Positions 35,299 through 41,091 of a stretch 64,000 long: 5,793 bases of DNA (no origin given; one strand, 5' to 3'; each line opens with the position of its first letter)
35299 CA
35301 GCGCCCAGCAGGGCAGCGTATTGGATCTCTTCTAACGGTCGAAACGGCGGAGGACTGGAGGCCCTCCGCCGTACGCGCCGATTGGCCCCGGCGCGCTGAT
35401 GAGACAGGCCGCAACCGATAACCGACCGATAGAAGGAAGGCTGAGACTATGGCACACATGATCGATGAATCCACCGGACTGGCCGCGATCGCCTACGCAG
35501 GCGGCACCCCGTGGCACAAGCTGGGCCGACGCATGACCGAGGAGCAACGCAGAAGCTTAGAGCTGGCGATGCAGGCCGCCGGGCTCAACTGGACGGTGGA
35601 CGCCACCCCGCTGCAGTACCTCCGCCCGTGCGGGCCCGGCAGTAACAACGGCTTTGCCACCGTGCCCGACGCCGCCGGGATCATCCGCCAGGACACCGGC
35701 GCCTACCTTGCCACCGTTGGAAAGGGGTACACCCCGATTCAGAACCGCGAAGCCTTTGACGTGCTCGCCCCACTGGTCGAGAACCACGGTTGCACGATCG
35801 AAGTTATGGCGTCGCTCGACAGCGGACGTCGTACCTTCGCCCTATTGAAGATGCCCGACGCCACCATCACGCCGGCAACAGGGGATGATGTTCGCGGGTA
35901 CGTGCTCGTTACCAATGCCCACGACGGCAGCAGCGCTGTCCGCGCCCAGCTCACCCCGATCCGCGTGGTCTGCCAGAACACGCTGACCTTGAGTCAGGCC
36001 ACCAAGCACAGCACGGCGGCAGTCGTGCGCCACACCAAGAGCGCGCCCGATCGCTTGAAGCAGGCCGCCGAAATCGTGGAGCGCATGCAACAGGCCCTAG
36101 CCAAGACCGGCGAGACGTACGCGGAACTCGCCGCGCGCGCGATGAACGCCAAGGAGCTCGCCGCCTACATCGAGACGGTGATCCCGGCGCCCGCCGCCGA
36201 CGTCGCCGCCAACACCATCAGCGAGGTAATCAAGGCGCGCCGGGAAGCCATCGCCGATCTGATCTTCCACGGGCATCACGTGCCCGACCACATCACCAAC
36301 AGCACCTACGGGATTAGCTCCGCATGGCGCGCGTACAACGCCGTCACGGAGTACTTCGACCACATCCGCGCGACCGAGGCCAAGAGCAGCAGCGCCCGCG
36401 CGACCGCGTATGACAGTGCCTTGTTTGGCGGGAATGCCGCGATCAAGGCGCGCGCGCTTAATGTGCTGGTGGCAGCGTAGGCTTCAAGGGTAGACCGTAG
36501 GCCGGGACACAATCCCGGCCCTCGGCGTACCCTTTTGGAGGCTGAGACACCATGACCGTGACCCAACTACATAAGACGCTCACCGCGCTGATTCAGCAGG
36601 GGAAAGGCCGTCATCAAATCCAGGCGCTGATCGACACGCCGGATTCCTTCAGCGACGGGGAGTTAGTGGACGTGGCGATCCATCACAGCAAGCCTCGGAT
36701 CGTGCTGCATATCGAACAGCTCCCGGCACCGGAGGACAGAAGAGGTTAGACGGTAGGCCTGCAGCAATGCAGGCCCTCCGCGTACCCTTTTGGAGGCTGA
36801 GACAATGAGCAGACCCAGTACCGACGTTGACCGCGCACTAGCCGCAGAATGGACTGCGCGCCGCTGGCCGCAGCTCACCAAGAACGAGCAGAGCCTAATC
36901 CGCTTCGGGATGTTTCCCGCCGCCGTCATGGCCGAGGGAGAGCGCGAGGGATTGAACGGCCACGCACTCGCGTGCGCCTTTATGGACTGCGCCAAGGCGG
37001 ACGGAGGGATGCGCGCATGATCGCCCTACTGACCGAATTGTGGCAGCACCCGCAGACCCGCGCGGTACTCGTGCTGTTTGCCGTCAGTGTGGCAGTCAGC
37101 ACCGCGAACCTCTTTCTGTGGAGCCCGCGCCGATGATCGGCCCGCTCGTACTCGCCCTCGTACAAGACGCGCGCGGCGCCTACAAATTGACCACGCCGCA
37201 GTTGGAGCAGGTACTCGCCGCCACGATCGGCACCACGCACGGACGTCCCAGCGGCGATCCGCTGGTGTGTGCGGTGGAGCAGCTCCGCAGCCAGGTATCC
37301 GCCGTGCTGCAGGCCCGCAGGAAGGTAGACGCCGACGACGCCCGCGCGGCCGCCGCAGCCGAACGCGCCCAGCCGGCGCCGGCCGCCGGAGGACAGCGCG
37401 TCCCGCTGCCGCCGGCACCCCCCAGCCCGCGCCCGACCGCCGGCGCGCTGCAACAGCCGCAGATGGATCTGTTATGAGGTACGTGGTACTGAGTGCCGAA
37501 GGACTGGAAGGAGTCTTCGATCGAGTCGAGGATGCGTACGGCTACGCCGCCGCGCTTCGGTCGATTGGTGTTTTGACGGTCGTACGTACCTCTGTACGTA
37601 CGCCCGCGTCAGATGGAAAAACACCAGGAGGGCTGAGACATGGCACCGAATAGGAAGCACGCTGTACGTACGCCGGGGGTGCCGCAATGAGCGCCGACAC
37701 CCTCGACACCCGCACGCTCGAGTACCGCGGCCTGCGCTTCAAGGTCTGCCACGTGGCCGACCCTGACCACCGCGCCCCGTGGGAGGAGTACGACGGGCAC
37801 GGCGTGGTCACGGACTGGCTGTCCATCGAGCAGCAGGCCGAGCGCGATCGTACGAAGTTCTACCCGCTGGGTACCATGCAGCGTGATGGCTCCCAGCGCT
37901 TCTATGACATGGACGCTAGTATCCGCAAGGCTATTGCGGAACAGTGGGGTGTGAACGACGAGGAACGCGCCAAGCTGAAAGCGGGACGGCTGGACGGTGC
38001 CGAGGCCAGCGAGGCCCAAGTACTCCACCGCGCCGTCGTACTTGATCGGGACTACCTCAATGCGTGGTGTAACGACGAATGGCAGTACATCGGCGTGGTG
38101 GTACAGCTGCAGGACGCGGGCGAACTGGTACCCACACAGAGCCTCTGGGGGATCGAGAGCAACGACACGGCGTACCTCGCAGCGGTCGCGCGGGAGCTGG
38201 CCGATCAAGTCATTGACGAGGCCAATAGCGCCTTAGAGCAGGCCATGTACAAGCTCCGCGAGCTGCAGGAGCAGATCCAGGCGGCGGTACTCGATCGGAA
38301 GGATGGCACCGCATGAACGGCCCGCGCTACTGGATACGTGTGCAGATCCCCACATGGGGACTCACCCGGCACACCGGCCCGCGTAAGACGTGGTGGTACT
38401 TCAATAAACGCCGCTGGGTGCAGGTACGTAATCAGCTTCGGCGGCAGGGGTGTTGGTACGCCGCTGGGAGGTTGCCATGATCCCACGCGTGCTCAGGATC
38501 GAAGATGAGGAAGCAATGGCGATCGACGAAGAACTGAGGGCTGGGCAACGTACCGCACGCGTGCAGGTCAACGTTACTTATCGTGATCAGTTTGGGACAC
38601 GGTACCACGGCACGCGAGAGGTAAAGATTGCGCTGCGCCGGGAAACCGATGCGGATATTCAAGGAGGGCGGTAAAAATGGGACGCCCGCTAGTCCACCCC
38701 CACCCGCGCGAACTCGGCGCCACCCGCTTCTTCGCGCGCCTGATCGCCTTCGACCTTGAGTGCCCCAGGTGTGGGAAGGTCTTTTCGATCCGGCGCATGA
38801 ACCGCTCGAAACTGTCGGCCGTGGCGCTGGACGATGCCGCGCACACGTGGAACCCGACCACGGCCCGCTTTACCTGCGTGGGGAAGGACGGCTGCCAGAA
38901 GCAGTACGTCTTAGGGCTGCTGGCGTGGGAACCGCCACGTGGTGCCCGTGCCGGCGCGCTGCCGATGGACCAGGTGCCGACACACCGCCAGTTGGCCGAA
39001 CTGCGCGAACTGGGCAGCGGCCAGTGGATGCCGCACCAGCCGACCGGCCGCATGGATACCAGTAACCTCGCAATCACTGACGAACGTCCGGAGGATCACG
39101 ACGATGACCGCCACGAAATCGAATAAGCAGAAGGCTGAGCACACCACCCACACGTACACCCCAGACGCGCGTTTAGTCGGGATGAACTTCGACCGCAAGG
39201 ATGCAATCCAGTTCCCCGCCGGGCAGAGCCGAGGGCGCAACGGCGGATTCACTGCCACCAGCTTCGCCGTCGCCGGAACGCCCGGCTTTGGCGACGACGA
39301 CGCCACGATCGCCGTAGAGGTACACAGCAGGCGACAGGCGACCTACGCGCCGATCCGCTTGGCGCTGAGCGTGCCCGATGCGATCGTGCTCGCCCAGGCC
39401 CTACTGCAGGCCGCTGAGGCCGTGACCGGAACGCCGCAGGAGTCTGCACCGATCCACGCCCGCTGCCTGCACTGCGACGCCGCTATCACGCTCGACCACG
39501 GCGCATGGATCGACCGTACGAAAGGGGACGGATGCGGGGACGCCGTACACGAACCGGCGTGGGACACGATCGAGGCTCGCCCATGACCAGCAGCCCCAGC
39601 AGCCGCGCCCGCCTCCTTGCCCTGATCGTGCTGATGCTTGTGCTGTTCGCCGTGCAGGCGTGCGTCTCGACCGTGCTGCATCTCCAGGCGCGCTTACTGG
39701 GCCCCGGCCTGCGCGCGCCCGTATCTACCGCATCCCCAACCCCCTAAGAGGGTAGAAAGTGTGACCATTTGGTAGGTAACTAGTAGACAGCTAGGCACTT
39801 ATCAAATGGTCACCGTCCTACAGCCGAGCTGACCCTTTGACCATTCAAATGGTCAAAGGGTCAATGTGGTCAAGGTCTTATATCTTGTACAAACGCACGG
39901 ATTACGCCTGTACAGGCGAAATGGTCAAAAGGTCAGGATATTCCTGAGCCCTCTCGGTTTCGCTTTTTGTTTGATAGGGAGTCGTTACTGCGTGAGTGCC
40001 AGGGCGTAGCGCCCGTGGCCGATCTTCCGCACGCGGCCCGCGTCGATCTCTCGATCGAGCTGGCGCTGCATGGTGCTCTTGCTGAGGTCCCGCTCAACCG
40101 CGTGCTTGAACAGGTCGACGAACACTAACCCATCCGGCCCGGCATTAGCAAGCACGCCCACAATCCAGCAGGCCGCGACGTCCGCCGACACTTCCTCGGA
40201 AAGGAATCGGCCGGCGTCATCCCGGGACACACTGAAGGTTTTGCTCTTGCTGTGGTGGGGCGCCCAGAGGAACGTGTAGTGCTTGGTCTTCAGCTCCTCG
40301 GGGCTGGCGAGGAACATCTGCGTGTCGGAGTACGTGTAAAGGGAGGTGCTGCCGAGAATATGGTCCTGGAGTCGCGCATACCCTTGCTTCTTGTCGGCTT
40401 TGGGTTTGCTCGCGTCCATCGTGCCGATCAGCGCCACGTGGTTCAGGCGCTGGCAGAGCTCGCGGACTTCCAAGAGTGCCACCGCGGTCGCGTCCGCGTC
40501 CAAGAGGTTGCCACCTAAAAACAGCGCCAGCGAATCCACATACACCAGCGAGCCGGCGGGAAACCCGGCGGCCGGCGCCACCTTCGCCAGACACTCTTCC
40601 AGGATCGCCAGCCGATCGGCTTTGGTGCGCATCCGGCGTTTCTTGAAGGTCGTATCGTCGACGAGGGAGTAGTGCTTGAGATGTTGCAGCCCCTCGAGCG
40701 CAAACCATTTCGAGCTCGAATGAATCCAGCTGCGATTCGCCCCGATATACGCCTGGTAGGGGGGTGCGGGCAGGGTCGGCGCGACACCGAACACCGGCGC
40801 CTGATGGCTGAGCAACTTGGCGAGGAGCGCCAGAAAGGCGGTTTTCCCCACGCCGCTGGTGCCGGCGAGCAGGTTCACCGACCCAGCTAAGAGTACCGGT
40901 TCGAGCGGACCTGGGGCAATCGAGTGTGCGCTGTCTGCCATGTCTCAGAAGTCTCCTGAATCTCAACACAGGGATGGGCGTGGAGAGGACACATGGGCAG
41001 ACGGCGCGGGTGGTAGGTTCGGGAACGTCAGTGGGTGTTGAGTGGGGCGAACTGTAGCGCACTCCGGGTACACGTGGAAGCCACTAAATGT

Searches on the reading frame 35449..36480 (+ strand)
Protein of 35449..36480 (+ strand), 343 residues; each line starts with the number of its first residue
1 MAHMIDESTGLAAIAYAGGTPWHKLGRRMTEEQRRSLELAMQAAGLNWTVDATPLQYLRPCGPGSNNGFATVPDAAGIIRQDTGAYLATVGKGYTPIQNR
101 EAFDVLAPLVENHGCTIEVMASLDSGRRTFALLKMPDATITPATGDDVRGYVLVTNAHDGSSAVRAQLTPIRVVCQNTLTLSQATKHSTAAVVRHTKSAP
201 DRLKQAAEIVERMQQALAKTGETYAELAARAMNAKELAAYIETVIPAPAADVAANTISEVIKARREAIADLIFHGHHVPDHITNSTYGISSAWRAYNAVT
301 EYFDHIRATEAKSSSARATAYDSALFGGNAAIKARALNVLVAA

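Call 24: search_protein_families(library=pfam, proteins=[window:35449-36480:+], max_evalue=0.01)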
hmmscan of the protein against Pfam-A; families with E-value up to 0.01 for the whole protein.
window:35449-36480:+ (343 aa): 1 family
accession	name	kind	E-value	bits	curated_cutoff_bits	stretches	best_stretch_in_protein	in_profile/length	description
PF06067.16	DUF932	-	1.1e-48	166.5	23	1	87-314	2-219/227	Domain of unknown function (DUF932)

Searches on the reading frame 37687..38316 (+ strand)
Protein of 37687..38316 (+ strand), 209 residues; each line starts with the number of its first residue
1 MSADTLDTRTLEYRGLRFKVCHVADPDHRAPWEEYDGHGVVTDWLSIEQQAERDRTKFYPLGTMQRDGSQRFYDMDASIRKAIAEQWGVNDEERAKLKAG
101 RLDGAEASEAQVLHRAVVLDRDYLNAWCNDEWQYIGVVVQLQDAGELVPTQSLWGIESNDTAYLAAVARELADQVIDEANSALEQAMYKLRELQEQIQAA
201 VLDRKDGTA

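Call 24: search_protein_families(library=pfam, proteins=[window:37687-38316:+], max_evalue=0.01)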
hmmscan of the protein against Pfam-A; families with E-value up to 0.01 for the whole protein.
window:37687-38316:+ (209 aa): 1 family
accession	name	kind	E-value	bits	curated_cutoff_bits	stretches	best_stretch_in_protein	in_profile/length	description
PF16155.11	PnbB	-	0.009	16.4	26.9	0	67-151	29-115/153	4-hydroxylaminobenzoate lyase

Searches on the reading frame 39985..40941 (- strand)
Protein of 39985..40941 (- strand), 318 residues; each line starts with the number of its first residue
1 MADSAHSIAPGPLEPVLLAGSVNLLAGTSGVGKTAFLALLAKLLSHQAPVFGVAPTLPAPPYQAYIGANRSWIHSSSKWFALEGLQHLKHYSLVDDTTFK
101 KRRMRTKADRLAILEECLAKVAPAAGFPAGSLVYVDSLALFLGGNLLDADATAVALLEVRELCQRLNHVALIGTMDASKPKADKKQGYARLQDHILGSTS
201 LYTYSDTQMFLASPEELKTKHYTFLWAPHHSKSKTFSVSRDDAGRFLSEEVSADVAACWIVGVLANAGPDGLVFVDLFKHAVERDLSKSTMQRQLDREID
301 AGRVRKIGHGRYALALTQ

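Call 24: search_protein_families(library=pfam, proteins=[window:39985-40941:-], max_evalue=0.01)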
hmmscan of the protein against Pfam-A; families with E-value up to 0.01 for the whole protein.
window:39985-40941:- (318 aa): 2 families
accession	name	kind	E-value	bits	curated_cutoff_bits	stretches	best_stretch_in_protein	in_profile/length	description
PF13481.12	AAA_25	-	3.1e-09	37.2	27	1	14-180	27-193/195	AAA domain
PF13604.12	AAA_30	-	0.0048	17.1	27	1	21-59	19-58/191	AAA domain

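Call 99: search_protein_families(library=phrogs, proteins=[window:39985-40941:-], max_evalue=0.01)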
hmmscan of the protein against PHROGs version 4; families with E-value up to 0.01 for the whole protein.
window:39985-40941:- (318 aa): 1 family
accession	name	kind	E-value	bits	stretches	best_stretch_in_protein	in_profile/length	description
phrog_3123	-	unknown function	9.8e-05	22.1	1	131-234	459-559/583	-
